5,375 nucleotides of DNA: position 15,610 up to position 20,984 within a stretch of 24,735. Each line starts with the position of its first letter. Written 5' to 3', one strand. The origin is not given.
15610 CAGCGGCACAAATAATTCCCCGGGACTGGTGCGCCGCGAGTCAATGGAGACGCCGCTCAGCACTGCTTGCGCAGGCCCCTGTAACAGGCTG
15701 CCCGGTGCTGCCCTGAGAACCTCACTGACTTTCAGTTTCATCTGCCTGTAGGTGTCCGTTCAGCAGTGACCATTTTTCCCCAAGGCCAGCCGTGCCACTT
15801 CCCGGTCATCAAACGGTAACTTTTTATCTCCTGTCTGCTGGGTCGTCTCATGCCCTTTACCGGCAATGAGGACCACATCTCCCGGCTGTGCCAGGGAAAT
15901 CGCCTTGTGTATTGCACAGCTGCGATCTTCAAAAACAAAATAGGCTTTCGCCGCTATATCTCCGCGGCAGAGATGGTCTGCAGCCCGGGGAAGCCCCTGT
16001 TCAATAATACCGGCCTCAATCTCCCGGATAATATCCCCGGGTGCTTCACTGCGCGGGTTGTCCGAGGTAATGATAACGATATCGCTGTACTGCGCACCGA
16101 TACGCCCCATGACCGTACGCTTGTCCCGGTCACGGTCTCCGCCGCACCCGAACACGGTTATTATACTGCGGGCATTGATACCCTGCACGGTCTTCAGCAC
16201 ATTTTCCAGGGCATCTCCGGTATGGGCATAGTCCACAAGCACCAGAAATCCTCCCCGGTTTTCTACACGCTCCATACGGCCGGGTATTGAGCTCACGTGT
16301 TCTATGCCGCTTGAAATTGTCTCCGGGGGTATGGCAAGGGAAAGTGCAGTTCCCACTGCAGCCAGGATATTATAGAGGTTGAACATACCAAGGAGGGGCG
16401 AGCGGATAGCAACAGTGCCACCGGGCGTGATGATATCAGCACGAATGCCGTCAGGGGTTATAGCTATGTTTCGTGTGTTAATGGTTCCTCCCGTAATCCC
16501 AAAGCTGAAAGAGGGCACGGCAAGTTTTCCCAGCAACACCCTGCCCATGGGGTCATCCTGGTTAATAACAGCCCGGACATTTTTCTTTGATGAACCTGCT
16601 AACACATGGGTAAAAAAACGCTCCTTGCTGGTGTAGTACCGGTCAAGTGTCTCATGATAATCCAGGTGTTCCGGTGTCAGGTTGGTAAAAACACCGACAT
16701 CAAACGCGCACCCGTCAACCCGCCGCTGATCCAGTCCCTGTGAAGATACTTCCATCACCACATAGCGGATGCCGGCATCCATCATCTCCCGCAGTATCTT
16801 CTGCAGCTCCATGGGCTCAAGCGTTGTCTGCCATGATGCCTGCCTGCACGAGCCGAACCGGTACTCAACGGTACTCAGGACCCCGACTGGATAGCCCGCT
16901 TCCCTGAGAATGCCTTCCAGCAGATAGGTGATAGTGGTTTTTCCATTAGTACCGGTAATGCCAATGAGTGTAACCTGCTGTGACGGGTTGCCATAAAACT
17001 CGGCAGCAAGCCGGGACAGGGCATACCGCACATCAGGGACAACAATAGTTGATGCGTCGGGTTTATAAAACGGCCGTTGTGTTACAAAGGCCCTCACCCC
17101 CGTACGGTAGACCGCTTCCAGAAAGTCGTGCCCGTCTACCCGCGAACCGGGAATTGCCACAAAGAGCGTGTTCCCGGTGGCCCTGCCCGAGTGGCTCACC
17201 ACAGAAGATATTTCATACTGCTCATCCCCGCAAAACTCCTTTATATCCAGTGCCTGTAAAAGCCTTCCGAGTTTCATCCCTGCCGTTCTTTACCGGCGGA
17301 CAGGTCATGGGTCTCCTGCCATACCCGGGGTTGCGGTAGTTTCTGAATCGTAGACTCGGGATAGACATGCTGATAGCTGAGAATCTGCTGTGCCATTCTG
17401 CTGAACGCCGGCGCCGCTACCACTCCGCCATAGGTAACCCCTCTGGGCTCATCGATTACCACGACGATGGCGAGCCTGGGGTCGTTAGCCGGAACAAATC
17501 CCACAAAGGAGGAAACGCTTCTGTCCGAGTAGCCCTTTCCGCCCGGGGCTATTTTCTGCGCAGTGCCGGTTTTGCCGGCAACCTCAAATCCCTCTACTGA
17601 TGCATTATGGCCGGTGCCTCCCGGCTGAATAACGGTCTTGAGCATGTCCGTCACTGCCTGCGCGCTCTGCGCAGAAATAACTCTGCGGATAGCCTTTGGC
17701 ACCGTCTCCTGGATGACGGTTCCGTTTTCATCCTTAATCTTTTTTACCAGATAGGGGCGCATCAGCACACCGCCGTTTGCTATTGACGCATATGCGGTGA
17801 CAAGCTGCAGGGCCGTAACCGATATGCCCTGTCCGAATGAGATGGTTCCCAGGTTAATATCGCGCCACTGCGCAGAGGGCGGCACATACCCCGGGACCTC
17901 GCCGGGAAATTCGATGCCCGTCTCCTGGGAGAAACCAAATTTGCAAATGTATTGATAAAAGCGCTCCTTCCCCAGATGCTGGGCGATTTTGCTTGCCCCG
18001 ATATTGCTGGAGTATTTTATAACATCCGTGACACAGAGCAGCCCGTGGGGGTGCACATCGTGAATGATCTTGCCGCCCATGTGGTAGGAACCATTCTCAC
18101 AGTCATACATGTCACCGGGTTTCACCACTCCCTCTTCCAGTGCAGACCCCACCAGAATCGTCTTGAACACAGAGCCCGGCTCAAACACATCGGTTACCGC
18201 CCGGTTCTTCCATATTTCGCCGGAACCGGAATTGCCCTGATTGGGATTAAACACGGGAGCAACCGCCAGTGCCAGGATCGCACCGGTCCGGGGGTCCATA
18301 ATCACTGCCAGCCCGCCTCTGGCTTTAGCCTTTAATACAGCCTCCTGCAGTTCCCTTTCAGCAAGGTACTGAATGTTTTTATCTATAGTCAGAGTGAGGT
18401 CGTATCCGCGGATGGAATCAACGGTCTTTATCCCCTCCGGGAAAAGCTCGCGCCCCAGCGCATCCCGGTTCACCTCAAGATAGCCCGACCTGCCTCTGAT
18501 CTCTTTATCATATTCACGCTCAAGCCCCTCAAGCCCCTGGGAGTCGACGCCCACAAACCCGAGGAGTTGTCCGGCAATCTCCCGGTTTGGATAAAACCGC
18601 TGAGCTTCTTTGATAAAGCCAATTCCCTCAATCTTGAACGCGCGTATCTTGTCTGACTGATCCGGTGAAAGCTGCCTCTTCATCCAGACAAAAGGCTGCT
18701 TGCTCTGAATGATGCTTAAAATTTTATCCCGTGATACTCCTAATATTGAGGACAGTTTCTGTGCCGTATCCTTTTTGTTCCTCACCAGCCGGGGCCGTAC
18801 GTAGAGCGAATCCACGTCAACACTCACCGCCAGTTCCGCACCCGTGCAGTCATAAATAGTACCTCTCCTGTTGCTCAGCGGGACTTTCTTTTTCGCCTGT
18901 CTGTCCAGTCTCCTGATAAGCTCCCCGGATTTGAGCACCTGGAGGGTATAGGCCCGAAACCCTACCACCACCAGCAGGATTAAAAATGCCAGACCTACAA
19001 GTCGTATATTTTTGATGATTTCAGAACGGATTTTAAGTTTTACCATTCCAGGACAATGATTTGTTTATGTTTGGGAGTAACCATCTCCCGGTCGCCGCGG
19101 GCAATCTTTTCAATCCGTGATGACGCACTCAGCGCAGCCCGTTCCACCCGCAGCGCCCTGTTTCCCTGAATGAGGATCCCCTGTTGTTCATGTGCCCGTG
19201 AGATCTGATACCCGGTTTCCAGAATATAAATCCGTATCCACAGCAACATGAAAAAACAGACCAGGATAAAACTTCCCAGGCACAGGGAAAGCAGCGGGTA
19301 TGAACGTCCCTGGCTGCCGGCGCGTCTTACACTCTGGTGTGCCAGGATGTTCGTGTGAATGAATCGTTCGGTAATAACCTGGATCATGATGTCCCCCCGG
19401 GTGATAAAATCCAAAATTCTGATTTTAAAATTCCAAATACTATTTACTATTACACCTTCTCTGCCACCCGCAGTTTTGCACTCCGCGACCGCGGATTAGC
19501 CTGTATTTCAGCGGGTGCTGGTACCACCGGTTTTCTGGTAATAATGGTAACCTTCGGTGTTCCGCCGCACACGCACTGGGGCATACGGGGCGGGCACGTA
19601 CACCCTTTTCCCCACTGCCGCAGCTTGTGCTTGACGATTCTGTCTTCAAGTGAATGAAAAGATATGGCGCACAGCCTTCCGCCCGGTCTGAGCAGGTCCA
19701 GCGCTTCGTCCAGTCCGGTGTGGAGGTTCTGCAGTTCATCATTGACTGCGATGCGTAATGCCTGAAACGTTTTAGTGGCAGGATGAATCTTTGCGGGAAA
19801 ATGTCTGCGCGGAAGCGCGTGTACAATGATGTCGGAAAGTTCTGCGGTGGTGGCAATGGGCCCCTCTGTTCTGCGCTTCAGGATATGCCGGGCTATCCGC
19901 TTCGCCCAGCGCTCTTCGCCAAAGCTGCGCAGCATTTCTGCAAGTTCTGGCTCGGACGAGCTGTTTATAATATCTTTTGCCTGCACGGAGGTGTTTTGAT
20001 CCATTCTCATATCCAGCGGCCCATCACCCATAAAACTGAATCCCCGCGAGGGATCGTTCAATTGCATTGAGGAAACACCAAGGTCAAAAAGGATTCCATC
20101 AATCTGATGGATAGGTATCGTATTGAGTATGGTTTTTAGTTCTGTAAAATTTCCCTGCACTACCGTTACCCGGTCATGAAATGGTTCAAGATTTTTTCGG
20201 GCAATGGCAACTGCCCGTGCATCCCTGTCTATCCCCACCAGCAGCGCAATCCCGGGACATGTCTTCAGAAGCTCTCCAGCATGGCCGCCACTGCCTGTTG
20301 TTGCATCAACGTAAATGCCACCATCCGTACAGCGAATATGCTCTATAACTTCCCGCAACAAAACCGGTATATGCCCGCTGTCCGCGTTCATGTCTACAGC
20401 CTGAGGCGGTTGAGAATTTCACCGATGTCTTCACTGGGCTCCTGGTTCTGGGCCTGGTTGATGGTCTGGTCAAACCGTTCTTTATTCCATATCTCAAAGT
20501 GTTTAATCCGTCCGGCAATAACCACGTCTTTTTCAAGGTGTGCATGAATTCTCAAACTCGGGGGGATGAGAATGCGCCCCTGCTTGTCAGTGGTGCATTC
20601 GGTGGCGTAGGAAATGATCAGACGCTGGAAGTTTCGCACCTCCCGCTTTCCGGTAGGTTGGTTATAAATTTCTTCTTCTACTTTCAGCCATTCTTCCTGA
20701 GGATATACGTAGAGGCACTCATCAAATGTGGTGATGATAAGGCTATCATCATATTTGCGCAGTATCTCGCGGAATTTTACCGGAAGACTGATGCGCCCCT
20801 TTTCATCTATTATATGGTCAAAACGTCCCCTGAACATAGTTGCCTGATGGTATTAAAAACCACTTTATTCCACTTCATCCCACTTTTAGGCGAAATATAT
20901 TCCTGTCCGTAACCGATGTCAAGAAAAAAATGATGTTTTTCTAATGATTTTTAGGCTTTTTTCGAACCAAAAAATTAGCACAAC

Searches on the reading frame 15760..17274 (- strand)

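Call 70: search_protein_families(library=ncbifam, proteins=[window:15760-17274:-], max_evalue=0.00001)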
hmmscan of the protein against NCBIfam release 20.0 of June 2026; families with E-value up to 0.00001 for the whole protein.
window:15760-17274:- (504 aa): 29 families (the best 25 are shown)
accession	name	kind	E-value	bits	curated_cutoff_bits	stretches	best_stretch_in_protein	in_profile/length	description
NF001126.0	PRK00139.1-4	equivalog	6.4e-162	539.5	373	1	2-499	3-483/486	UDP-N-acetylmuramoyl-L-alanyl-D-glutamate--2,6-diaminopimelate ligase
NF008896.0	PRK11929.1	equivalog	4.6e-147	491.4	1023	1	22-500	29-500/965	bifunctional UDP-N-acetylmuramoyl-L-alanyl-D-glutamate--2,6-diaminopimelate ligase MurE/UDP-N-acetylmuramoyl-tripeptide--D-alanyl-D-alanine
TIGR01085.1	murE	subfamily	1.1e-146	489.5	257.3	1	21-498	3-471/472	UDP-N-acetylmuramyl-tripeptide synthetase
NF001124.0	PRK00139.1-2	equivalog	3e-143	478.2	476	1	17-500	23-494/500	UDP-N-acetylmuramoyl-L-alanyl-D-glutamate--2,6-diaminopimelate ligase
NF001123.0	PRK00139.1-1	equivalog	3.9e-113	378.7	586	1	18-498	16-489/493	UDP-N-acetylmuramoyl-L-alanyl-D-glutamate--2,6-diaminopimelate ligase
NF010628.0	PRK14022.1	equivalog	6.4e-87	292.3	536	1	18-485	31-467/483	UDP-N-acetylmuramoyl-L-alanyl-D-glutamate--L-lysine ligase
NF001130.0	PRK00139.2-4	equivalog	4.2e-61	207.2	715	2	17-220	26-234/516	UDP-N-acetylmuramoyl-L-alanyl-D-glutamate--2,6-diaminopimelate ligase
NF001129.0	PRK00139.2-3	equivalog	2.8e-52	177.9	762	1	49-490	65-506/517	UDP-N-acetylmuramoyl-L-alanyl-D-glutamate--2,6-diaminopimelate ligase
NF001127.0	PRK00139.2-1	equivalog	9.2e-47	159.9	997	2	33-209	42-223/520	UDP-N-acetylmuramoyl-L-alanyl-D-glutamate--2,6-diaminopimelate ligase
NF001131.0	PRK00139.2-5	equivalog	9.7e-45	153.3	1000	1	29-488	43-472/483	UDP-N-acetylmuramoyl-L-alanyl-D-glutamate--2,6-diaminopimelate ligase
TIGR01143.1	murF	subfamily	5e-37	127.9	288.6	2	34-128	8-101/418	UDP-N-acetylmuramoyl-tripeptide--D-alanyl-D-alanine ligase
TIGR02068.2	cya_phycin_syn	equivalog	4.8e-34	117.5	850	2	297-475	682-851/862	cyanophycin synthetase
NF010623.0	PRK14016.1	subfamily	2.9e-31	108.5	877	1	98-474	477-852/871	cyanophycin synthetase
NF053645.1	pMurC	equivalog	2.7e-28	98.9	560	2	278-408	299-429/492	pseudomurein biosynthesis peptide ligase pMurC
NF008041.0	PRK10773.1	equivalog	7e-25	87.6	551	1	17-348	19-332/453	UDP-N-acetylmuramoyl-tripeptide--D-alanyl-D-alanine ligase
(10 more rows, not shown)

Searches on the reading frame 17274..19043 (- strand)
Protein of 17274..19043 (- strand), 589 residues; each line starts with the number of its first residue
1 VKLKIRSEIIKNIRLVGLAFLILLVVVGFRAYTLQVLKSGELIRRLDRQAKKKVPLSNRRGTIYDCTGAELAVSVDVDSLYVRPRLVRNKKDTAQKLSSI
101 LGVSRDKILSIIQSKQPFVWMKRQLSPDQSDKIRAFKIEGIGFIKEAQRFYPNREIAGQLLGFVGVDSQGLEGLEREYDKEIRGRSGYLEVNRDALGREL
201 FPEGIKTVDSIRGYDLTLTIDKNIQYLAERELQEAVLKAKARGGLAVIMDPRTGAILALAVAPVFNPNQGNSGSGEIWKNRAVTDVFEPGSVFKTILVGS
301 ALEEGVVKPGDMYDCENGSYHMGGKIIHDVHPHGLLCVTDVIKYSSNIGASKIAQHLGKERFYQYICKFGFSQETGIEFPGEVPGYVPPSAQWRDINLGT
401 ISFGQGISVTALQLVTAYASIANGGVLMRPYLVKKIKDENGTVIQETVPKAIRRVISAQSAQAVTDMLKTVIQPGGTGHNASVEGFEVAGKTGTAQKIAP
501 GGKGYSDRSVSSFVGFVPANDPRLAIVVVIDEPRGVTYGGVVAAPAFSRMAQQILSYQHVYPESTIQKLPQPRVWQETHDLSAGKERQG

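Call 70: search_protein_families(library=ncbifam, proteins=[window:17274-19043:-], max_evalue=0.00001)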
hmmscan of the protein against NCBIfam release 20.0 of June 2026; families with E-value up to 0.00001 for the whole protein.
window:17274-19043:- (589 aa): 25 families
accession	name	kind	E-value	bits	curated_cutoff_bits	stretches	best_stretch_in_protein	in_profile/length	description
TIGR02214.1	spoVD_pbp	equivalog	4.8e-149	497.6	688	1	18-566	7-566/636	stage V sporulation protein D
NF053573.1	PBP2_PenA_Neis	exception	6.8e-110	368.3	1105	1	13-556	28-562/572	peptidoglycan D,D-transpeptidase PBP2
NF011685.0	PRK15105.1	subfamily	5.7e-108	362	737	1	16-564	28-567/588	peptidoglycan glycosyltransferase FtsI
TIGR03423.1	pbp2_mrdA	equivalog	5.9e-101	338.8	455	1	14-555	4-591/593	penicillin-binding protein 2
NF038271.1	strep_PBP2X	exception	9.3e-58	196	1050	1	6-534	19-594/750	penicillin-binding protein PBP2X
TIGR02074.1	PBP_1a_fam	subfamily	1.9e-41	142.5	508.75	1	212-555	222-533/535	PBP1A family penicillin-binding protein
NF051842.1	PBP4_5_Efaec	equivalog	1.1e-38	133.1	700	1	58-496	163-614/668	penicillin-binding protein PBP4(5)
NF008061.0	PRK10795.1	equivalog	3.9e-36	124.8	962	2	168-558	205-612/634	peptidoglycan DD-transpeptidase MrdA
NF038278.1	strep_PBP2B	exception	4.7e-34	117.9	975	1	163-530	256-652/678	penicillin-binding protein PBP2B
NF051885.1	tranpepglycosPbpC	equivalog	2.2e-24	86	900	1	216-497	294-546/632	multimodular transpeptidase-transglycosylase PbpC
NF038274.1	strep_PBP1B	exception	6.3e-18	64.5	1225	1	212-496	343-613/745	penicillin-binding protein PBP1B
NF038276.1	strep_PBP2A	exception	4.2e-17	61.7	1100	1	246-496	356-580/716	penicillin-binding protein PBP2A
NF038272.1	strep_PBP1A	exception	1.2e-14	53.6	1075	1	329-496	410-560/658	penicillin-binding protein PBP1A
TIGR02073.1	PBP_1c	equivalog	4.5e-13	48.7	494.2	1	216-496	244-495/728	penicillin-binding protein 1C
NF033378.1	MECD_PBP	exception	8.4e-13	47.5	1450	1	56-528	149-642/678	PBP2a family beta-lactam-resistant peptidoglycan transpeptidase MecD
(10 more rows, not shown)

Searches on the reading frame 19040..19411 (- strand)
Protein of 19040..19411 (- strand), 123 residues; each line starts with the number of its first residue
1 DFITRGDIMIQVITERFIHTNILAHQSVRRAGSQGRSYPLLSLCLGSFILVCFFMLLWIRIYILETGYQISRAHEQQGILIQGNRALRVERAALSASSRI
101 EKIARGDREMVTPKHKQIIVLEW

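Call 70: search_protein_families(library=ncbifam, proteins=[window:19040-19411:-], max_evalue=0.00001)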
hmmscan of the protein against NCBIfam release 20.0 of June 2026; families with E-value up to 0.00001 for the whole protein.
window:19040-19411:- (123 aa): 2 families
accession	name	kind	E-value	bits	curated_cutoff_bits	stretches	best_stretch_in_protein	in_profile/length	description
TIGR02209.1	ftsL_broad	equivalog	4.8e-09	36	42.45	1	40-120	3-83/85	cell division protein FtsL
NF053549.1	FtsL_Actino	equivalog_domain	1.7e-07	31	55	1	48-121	10-82/83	cell division protein FtsL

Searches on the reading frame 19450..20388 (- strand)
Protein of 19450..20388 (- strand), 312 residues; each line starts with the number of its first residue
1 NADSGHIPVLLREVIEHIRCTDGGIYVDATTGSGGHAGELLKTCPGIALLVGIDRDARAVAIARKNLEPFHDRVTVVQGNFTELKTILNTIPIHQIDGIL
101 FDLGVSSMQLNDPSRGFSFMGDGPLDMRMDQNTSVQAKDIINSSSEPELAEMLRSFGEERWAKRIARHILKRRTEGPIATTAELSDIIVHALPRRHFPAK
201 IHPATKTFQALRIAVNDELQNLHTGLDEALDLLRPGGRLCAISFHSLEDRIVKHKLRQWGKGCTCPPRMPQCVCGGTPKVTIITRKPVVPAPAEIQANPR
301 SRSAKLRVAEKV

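Call 70: search_protein_families(library=ncbifam, proteins=[window:19450-20388:-], max_evalue=0.00001)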
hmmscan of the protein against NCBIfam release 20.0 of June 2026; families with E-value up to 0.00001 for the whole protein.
window:19450-20388:- (312 aa): 1 family
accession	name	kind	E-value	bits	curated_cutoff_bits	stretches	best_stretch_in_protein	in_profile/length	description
TIGR00006.1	TIGR00006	equivalog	6e-108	360.9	154.3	1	4-311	5-309/310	16S rRNA (cytosine(1402)-N(4))-methyltransferase RsmH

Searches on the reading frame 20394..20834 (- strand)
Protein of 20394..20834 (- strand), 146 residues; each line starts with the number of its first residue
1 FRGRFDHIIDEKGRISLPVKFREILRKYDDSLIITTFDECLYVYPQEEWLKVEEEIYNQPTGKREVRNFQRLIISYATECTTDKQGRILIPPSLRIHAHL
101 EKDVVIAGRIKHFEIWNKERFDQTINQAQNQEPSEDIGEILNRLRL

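Call 70: search_protein_families(library=ncbifam, proteins=[window:20394-20834:-], max_evalue=0.00001)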
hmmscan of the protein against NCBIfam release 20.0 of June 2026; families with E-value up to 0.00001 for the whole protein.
window:20394-20834:- (146 aa): 6 families
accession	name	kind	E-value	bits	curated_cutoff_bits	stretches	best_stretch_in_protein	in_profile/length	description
TIGR00242.1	TIGR00242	equivalog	2.6e-39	134.4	98.35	1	1-142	2-140/144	division/cell wall cluster transcriptional repressor MraZ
NF001482.0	PRK00326.3-4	equivalog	1.4e-38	132.1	168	1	1-134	2-150/160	division/cell wall cluster transcriptional repressor MraZ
NF001476.0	PRK00326.2-2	equivalog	3.9e-26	91.6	162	1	1-125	5-139/163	division/cell wall cluster transcriptional repressor MraZ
NF001477.0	PRK00326.2-4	equivalog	5.4e-19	68.6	162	1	5-131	8-137/155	division/cell wall cluster transcriptional repressor MraZ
NF001483.0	PRK00326.3-5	equivalog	2.4e-15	57.1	239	1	3-142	5-146/155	division/cell wall cluster transcriptional repressor MraZ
NF001475.0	PRK00326.2-1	equivalog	9.7e-13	48.3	257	1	5-130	8-136/149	division/cell wall cluster transcriptional repressor MraZ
